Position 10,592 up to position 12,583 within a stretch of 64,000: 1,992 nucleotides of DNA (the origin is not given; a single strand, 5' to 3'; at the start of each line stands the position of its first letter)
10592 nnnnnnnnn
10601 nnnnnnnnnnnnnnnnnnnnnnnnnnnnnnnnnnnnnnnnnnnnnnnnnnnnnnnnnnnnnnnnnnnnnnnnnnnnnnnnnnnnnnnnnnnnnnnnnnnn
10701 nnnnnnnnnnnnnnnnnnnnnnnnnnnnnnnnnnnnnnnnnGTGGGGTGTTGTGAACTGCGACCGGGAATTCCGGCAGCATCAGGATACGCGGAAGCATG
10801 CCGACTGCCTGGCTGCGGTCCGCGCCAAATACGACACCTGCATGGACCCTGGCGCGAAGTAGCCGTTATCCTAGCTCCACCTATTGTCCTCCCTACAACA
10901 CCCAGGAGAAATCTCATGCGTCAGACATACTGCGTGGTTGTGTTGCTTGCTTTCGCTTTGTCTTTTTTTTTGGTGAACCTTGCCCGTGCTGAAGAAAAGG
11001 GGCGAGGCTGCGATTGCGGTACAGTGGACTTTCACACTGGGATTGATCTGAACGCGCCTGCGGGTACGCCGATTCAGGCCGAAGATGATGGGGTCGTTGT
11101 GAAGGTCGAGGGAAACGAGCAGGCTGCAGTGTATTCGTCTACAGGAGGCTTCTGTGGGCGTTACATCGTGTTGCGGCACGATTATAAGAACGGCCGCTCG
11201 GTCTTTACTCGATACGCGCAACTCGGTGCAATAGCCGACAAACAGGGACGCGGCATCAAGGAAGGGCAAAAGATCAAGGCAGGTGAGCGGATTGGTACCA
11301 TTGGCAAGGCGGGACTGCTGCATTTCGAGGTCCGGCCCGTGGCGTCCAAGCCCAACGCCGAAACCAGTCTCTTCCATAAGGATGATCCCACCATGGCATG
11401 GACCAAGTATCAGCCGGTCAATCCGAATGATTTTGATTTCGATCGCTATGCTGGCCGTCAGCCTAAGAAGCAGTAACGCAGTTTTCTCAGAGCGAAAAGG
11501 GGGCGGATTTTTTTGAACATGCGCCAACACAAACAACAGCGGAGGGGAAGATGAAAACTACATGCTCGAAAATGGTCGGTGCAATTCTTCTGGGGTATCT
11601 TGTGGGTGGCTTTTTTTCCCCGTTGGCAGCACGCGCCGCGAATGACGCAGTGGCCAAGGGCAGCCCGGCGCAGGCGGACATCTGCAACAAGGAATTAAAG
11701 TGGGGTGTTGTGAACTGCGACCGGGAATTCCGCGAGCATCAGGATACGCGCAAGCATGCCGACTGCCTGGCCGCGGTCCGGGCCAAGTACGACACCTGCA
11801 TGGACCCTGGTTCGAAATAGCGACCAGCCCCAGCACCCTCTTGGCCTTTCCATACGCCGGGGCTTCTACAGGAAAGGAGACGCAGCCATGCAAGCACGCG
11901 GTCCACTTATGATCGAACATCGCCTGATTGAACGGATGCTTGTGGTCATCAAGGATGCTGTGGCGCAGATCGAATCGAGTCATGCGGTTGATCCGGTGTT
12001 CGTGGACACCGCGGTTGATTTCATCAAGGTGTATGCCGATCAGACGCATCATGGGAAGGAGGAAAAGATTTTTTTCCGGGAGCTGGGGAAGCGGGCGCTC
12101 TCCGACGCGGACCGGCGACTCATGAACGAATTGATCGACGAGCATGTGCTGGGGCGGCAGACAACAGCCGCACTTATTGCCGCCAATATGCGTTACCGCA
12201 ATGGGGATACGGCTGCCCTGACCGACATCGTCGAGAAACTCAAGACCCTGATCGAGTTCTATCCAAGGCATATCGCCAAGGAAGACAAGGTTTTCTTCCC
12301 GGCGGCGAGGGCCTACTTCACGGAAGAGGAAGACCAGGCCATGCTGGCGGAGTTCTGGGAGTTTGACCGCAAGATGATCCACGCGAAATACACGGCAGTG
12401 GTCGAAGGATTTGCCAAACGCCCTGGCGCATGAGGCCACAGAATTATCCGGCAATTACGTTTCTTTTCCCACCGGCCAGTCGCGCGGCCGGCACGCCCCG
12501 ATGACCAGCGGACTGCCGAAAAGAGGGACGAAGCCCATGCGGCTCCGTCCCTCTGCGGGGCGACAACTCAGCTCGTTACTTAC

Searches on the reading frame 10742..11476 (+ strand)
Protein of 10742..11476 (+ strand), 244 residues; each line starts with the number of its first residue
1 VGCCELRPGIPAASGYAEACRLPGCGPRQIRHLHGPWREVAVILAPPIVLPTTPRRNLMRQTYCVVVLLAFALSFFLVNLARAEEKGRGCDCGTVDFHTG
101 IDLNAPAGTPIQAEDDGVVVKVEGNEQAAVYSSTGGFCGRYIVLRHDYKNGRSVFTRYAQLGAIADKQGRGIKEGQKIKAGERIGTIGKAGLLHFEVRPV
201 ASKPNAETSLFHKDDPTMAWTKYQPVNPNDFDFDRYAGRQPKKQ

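Call 3: search_protein_families(library=pfam, proteins=[window:10742-11476:+], max_evalue=0.1)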
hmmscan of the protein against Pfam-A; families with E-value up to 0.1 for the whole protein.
window:10742-11476:+ (244 aa): 2 families
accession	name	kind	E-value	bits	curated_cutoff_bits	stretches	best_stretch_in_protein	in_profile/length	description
PF01551.29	Peptidase_M23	-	1.7e-16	60.6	28.7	1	97-199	2-89/96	Peptidase family M23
PF14789.11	THDPS_M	-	0.091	13.3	25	0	217-237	3-23/41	Tetrahydrodipicolinate N-succinyltransferase middle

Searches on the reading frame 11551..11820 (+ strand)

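Call 3: search_protein_families(library=pfam, proteins=[window:11551-11820:+], max_evalue=0.1)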
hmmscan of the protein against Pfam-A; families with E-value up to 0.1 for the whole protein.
window:11551-11820:+ (89 aa): 1 family
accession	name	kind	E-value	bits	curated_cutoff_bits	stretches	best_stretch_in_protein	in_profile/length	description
PF20738.2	Cin1_N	-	0.039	14.5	27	1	47-80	24-54/57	Cellophane-induced 1 (cin1) repeat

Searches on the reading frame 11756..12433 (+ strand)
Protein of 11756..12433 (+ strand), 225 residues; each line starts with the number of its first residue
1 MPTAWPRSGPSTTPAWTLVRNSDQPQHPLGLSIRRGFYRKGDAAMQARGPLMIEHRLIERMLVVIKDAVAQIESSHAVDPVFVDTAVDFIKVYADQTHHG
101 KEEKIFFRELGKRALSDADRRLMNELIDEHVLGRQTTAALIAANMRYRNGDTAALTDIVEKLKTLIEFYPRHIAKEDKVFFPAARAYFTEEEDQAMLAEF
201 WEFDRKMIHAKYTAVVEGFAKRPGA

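Call 3: search_protein_families(library=pfam, proteins=[window:11756-12433:+], max_evalue=0.1)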
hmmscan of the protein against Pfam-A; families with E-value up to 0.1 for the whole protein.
window:11756-12433:+ (225 aa): 1 family
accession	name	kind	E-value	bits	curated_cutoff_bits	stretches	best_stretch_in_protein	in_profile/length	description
PF01814.28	Hemerythrin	-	6.9e-14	52.9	25.3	1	53-184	8-127/127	Hemerythrin HHE cation binding domain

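Call 4: search_protein_families(library=ncbifam, proteins=[window:11756-12433:+], max_evalue=0.1)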
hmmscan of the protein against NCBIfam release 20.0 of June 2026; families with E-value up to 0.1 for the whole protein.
window:11756-12433:+ (225 aa): 2 families
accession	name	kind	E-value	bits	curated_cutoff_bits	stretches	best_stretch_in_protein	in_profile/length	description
NF053874.1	persist_PA2171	equivalog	0.00055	19.7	190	1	97-209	45-148/157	PA2171 family ribosome-binding persister protein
TIGR03652.1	FeS_repair_RIC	equivalog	0.00065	19.6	204.7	1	153-196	106-149/216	iron-sulfur cluster repair di-iron protein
